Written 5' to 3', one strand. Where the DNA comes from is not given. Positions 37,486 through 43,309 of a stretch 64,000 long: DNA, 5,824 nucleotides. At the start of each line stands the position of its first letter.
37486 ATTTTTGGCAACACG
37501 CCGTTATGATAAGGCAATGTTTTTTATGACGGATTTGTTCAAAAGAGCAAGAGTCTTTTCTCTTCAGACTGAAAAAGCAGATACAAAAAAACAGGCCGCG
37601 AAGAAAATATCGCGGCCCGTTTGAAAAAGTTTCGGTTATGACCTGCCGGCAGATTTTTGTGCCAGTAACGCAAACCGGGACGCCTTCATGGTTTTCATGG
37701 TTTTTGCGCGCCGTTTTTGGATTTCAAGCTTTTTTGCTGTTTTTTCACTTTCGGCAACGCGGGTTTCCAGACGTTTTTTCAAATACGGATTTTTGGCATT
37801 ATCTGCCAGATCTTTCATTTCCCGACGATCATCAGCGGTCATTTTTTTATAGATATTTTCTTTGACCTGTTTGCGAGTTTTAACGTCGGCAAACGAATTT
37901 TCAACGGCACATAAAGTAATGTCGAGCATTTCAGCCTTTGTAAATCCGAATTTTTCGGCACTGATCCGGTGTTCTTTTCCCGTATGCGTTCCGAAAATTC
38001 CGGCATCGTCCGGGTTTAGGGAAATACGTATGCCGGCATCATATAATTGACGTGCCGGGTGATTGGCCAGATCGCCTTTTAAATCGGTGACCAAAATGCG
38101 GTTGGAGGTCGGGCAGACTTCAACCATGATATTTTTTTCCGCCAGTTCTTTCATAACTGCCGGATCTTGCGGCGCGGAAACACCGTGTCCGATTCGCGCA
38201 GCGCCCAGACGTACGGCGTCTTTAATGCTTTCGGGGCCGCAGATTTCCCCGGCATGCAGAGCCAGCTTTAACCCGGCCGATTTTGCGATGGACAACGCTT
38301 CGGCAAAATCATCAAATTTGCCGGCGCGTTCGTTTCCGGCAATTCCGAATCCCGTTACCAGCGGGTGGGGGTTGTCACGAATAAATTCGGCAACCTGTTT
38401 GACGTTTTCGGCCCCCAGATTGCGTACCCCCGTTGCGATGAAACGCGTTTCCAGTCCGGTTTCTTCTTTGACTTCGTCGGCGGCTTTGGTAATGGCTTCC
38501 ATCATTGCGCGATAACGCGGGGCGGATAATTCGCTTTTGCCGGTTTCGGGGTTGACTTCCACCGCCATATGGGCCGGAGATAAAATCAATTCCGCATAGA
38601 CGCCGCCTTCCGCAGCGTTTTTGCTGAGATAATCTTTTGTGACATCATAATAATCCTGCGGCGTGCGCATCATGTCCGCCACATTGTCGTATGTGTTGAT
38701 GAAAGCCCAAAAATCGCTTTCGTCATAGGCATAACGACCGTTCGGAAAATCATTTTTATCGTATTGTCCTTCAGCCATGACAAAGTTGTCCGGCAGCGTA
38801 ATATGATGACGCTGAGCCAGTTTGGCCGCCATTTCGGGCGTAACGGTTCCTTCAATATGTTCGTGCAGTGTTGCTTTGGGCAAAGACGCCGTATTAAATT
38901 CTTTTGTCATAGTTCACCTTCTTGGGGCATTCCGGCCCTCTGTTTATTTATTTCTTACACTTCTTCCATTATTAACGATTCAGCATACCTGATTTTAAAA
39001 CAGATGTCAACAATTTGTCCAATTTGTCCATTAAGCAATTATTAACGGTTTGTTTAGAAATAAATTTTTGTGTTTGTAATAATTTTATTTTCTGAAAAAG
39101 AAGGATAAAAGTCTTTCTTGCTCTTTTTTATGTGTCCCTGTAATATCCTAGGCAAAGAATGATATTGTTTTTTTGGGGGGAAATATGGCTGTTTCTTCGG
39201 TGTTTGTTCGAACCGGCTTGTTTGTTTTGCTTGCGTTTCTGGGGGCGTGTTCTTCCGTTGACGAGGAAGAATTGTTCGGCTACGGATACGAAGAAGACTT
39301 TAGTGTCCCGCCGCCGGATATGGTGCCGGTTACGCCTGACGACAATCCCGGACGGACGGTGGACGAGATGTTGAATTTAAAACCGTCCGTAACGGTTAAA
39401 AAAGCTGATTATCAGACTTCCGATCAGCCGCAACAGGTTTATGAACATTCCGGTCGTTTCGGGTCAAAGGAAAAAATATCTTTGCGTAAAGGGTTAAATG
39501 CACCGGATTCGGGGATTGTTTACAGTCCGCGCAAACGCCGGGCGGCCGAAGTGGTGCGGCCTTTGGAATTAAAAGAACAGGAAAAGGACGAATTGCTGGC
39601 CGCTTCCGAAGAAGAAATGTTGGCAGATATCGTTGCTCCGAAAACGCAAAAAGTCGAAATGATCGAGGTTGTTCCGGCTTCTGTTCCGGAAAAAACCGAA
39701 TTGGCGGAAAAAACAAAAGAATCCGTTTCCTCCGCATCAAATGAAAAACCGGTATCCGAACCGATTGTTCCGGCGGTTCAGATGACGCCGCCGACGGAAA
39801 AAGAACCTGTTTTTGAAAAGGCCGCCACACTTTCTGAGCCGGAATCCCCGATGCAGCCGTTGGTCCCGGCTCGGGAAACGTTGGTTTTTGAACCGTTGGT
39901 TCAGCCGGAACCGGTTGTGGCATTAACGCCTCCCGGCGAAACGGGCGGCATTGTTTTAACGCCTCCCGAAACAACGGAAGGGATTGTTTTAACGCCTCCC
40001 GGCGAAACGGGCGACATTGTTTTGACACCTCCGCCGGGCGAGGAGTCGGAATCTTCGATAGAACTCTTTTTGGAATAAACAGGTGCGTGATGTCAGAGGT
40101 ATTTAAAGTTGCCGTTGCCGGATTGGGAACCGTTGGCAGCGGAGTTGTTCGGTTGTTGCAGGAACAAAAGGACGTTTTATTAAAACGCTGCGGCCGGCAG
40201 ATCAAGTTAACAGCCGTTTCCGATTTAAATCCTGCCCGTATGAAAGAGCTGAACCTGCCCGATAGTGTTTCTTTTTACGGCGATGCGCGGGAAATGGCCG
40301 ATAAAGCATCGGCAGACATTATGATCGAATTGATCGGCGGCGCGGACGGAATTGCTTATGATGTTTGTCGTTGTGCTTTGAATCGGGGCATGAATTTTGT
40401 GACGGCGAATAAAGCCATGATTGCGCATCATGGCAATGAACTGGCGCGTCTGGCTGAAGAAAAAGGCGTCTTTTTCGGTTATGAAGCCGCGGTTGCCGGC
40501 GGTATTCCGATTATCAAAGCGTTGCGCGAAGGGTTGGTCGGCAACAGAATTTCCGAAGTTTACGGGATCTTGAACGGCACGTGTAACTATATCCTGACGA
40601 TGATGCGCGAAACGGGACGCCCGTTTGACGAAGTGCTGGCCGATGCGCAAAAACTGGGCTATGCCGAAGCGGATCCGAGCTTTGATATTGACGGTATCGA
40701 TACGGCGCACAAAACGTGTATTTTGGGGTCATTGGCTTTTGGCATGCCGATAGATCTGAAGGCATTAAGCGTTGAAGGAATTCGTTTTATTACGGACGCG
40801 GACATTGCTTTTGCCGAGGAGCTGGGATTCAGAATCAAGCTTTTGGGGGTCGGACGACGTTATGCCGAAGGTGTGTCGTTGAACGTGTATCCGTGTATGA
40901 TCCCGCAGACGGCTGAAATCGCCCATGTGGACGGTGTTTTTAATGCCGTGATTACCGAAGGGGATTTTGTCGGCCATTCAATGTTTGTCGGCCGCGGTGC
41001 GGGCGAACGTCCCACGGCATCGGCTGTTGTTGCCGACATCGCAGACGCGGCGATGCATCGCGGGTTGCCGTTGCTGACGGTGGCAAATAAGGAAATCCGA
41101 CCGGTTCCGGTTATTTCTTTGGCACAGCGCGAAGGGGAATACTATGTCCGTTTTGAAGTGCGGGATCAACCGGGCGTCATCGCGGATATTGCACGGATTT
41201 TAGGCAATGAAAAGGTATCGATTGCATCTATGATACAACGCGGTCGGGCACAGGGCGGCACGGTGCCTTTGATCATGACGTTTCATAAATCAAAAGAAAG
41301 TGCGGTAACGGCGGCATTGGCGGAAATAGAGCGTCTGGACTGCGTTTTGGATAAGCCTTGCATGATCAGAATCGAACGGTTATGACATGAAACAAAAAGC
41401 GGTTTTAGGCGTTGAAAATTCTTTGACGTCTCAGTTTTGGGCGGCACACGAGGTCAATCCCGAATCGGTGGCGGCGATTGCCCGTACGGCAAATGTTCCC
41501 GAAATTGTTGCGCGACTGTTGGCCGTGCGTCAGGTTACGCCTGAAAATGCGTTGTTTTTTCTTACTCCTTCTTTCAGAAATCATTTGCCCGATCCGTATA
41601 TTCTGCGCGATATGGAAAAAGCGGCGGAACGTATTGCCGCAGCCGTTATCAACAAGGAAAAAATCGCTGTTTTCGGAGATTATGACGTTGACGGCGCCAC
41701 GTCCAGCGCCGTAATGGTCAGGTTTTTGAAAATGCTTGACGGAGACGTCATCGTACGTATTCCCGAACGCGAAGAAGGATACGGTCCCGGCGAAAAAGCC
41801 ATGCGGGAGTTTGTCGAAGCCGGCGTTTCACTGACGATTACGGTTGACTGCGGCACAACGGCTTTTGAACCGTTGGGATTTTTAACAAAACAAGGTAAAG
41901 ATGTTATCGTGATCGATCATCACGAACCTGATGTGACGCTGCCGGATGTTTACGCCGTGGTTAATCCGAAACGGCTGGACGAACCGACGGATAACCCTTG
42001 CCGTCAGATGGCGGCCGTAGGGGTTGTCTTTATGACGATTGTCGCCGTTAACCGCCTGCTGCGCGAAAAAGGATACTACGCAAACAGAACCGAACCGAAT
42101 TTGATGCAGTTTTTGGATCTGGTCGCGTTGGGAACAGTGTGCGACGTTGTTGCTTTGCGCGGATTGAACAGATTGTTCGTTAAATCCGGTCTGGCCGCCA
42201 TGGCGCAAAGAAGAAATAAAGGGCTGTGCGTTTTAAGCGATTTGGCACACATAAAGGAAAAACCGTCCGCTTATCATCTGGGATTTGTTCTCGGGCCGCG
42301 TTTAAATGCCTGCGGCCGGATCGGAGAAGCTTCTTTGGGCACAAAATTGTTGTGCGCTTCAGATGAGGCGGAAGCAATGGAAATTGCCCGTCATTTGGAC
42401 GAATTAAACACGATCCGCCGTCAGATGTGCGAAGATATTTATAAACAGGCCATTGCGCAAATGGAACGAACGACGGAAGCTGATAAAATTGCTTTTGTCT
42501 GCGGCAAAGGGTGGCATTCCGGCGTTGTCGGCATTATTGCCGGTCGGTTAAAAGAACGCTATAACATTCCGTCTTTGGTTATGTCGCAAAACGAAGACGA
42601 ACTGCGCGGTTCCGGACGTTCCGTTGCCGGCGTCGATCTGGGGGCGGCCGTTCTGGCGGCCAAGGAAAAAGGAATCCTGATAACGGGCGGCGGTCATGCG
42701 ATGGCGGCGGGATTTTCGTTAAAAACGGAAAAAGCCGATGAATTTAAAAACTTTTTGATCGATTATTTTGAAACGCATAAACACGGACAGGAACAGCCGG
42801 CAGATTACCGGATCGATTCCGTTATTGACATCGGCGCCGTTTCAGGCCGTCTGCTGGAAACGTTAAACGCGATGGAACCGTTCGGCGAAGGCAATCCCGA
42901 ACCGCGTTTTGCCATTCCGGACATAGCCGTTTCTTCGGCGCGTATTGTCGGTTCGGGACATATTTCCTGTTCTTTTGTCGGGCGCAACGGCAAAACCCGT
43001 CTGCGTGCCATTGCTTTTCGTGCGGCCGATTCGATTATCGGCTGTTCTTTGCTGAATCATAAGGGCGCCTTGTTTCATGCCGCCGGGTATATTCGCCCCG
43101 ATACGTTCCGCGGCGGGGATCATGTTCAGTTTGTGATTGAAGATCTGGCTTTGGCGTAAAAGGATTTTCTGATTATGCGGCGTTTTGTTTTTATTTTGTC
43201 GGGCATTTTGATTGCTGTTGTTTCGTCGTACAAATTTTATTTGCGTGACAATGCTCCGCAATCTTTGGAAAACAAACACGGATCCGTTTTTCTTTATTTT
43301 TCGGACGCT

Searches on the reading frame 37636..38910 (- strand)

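Call 10: search_protein_families(library=ncbifam, proteins=[window:37636-38910:-], max_evalue=0.001)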
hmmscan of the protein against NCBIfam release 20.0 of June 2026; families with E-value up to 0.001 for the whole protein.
window:37636-38910:- (424 aa): 10 families
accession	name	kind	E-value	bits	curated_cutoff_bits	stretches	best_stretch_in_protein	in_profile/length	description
NF006848.0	PRK09358.1-3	equivalog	9.1e-94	314.4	426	1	8-353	2-323/325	adenosine deaminase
TIGR01430.1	aden_deam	equivalog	1.1e-76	258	216.55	1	10-352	1-322/323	adenosine deaminase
NF006854.0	PRK09358.3-1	equivalog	1.1e-54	185.8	530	1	7-355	11-336/344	adenosine deaminase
NF006849.0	PRK09358.1-5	equivalog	8.7e-54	182.9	494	1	7-361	9-345/350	adenosine deaminase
NF006850.0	PRK09358.1-6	equivalog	7.5e-50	169.6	419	1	8-356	6-330/334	adenosine deaminase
NF006846.0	PRK09358.1-1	equivalog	1.3e-43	149.4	459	1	8-354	4-331/333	adenosine deaminase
NF006847.0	PRK09358.1-2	equivalog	2.2e-41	141.9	412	1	4-356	7-355/364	adenosine deaminase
NF006856.0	PRK09358.3-3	equivalog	1e-20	74.1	510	1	187-315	163-290/316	adenosine deaminase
TIGR01431.1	adm_rel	subfamily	8.8e-19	67.6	315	1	155-309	257-419/479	adenosine deaminase-related growth factor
NF006859.0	PRK09358.3-6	equivalog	1.3e-15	57.4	549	1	191-309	156-273/299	adenosine deaminase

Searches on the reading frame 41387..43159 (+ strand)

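Call 28: search_protein_families(library=pfam, proteins=[window:41387-43159:+], max_evalue=0.00001)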
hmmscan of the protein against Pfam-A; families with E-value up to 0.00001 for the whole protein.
window:41387-43159:+ (590 aa): 3 families
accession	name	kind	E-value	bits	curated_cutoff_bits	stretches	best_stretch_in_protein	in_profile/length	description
PF01368.27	DHH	-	2.4e-21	76.8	28.1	1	92-250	1-125/125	DHH family, N-terminal domain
PF17768.7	RecJ_OB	-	2.3e-20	73.1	27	1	476-586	1-107/107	RecJ OB domain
PF02272.25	DHHA1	-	1.1e-17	64.8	25.9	1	369-462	5-101/102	DHHA1 domain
